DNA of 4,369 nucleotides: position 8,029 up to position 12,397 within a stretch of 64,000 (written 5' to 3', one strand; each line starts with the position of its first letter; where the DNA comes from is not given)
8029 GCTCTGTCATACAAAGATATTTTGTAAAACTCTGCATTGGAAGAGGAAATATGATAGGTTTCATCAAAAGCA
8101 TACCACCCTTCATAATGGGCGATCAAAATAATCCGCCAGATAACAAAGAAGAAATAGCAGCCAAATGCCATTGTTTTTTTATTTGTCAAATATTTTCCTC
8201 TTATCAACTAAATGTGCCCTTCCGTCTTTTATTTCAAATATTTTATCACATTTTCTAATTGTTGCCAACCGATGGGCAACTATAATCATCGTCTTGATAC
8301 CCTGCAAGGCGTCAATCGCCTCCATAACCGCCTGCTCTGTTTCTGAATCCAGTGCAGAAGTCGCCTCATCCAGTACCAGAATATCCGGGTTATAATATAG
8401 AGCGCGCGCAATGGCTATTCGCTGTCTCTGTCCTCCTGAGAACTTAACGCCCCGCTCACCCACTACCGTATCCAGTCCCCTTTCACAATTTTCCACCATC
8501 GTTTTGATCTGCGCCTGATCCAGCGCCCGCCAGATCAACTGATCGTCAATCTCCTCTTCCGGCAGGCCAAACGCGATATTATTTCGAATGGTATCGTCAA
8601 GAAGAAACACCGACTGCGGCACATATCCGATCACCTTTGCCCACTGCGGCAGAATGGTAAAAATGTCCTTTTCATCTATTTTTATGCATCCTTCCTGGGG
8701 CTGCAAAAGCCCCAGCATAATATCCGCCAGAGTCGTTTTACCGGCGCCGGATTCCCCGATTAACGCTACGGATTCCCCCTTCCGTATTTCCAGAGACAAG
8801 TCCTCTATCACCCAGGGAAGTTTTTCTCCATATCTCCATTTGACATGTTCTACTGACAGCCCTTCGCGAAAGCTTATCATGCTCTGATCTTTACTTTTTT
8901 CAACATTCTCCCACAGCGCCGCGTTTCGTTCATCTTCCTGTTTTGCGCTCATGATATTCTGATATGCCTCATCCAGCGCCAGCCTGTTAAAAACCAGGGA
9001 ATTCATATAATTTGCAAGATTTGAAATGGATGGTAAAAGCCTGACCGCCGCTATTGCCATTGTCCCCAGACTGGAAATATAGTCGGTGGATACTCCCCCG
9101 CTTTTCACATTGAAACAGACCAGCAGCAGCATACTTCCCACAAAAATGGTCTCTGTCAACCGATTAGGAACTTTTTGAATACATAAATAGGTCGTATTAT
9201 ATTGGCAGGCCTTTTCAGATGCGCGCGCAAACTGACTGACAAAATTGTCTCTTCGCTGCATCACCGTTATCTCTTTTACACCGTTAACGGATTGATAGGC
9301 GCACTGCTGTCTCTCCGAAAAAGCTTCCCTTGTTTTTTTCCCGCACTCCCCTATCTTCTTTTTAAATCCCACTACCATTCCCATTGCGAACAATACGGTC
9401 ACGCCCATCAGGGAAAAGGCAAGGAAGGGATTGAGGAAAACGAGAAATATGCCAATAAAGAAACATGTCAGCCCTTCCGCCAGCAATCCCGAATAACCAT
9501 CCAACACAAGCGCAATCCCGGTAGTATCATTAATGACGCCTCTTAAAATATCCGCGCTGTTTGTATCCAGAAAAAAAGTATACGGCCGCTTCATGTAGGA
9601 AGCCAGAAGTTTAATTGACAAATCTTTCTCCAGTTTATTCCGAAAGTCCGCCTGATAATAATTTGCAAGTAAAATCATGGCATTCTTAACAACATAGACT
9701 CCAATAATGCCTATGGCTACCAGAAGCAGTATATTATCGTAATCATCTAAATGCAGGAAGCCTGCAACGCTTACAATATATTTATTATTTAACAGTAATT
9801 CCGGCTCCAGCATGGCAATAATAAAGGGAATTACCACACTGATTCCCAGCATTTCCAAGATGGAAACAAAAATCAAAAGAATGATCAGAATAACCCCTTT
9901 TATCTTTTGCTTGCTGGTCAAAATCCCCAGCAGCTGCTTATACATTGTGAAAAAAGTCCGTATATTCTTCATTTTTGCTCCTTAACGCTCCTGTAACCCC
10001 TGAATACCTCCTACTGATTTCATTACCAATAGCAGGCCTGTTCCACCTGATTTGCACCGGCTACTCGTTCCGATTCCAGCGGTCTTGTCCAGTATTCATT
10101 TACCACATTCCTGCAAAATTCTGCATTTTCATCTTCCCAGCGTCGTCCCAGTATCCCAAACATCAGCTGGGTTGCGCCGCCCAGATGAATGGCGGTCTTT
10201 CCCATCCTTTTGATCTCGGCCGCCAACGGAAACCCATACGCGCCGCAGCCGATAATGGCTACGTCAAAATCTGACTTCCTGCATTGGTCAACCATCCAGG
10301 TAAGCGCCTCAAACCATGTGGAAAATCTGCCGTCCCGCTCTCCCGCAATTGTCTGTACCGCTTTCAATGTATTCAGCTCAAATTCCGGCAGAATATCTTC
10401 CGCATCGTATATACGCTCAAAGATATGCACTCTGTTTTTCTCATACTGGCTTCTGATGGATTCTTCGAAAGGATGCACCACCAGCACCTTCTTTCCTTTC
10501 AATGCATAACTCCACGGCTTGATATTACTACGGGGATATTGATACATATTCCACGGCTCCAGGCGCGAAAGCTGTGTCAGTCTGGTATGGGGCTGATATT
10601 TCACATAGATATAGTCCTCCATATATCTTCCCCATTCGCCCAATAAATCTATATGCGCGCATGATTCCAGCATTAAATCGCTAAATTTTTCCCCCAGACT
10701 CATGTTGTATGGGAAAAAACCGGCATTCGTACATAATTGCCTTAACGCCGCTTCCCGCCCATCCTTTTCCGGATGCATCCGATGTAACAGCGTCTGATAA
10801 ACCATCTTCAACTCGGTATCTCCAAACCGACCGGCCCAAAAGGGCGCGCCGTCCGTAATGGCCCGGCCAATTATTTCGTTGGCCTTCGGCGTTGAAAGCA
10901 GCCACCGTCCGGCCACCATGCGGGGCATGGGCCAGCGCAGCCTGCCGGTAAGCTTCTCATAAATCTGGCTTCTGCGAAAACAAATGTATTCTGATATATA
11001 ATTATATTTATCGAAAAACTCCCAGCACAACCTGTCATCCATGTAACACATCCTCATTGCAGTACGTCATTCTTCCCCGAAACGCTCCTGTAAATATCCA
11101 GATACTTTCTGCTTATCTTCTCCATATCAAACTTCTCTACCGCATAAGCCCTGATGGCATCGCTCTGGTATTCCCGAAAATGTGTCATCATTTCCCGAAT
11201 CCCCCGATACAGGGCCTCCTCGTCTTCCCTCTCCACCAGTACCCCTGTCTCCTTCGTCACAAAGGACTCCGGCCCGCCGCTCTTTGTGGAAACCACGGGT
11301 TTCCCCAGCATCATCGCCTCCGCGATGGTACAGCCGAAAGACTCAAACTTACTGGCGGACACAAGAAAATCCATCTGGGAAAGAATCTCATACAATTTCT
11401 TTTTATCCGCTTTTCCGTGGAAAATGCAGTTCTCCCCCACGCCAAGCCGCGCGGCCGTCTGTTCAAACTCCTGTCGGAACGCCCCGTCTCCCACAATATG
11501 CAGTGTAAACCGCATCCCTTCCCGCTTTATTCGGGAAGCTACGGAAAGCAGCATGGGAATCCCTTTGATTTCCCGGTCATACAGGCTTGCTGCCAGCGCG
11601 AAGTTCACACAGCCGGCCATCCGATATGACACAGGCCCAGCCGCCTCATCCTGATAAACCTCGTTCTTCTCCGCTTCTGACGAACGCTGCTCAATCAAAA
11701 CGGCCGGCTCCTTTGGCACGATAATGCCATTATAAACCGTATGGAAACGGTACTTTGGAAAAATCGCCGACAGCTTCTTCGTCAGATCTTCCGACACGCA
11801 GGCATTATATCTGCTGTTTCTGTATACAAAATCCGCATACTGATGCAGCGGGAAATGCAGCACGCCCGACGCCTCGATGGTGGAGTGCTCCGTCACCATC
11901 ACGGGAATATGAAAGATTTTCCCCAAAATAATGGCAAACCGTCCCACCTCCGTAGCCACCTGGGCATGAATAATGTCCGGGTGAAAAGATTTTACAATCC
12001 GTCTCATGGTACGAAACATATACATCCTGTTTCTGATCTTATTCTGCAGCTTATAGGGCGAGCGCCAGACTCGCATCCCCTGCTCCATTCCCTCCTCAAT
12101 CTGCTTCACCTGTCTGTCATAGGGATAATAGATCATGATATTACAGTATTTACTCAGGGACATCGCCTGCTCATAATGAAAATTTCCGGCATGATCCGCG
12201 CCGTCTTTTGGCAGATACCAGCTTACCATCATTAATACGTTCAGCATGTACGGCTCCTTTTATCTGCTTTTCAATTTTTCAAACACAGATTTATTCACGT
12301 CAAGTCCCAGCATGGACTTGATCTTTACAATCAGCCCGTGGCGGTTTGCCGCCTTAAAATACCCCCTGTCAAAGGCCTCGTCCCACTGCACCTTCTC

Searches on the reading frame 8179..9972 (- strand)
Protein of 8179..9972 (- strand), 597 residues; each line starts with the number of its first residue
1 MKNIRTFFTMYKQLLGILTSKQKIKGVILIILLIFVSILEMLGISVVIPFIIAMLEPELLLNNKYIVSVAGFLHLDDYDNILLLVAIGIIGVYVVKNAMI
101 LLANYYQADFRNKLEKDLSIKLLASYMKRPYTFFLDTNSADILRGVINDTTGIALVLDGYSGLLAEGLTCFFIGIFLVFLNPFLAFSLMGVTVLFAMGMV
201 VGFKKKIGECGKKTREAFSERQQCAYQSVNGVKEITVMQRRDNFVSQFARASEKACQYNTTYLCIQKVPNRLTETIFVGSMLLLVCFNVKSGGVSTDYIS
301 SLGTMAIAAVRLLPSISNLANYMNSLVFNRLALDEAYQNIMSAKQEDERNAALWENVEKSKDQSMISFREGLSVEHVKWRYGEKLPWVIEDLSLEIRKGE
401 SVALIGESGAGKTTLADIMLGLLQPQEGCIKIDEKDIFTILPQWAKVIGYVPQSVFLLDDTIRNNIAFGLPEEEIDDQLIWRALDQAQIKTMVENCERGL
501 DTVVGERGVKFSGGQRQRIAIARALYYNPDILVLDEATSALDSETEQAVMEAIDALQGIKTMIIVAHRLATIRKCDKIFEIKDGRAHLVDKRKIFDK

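Call 53: search_protein_families(library=pfam, proteins=[window:8179-9972:-], max_evalue=0.0001)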
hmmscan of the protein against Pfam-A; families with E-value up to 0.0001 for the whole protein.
window:8179-9972:- (597 aa): 3 families
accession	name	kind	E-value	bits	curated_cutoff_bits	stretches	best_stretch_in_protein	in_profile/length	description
PF00005.33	ABC_tran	-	1.1e-32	113.9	25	1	390-539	2-137/137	ABC transporter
PF00664.28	ABC_membrane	-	7.8e-16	59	28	1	26-284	4-242/274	ABC transporter transmembrane region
PF02463.25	SMC_N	-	1.3e-06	28.4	40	1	510-583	136-213/220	RecF/RecN/SMC N terminal domain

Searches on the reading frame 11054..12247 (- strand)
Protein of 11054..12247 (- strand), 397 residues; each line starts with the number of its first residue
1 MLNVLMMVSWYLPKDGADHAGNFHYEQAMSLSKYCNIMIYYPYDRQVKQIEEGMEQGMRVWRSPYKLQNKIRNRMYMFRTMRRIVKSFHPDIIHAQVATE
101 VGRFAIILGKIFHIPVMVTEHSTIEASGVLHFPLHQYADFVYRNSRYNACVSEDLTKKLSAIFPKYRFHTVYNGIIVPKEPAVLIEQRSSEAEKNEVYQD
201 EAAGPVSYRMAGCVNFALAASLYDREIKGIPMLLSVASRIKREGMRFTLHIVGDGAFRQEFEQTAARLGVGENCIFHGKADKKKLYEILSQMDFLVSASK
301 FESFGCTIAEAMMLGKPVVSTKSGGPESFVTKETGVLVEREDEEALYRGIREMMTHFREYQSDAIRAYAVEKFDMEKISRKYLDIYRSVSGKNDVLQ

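Call 53: search_protein_families(library=pfam, proteins=[window:11054-12247:-], max_evalue=0.0001)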
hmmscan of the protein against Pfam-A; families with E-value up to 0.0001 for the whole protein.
window:11054-12247:- (397 aa): 6 families
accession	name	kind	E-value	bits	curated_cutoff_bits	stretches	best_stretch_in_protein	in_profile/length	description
PF13692.12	Glyco_trans_1_4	-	5.3e-27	95.3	27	1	219-355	7-141/142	Glycosyl transferases group 1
PF00534.26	Glycos_transf_1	-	9e-27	94.1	26.4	1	228-356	28-158/172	Glycosyl transferases group 1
PF13439.12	Glyco_transf_4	-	5e-14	53.1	28.5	1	39-175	24-166/170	Glycosyltransferase Family 4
PF13579.12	Glyco_trans_4_4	-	6.2e-08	33.6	29.7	1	54-174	36-158/158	Glycosyl transferase 4-like domain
PF13477.12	Glyco_trans_4_2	-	8.4e-06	26.4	23.4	1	27-136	16-118/139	Glycosyl transferase 4-like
PF20706.3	GT4-conflict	-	4.1e-05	23.2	26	1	214-334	198-324/385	Family 4 Glycosyltransferase in conflict systems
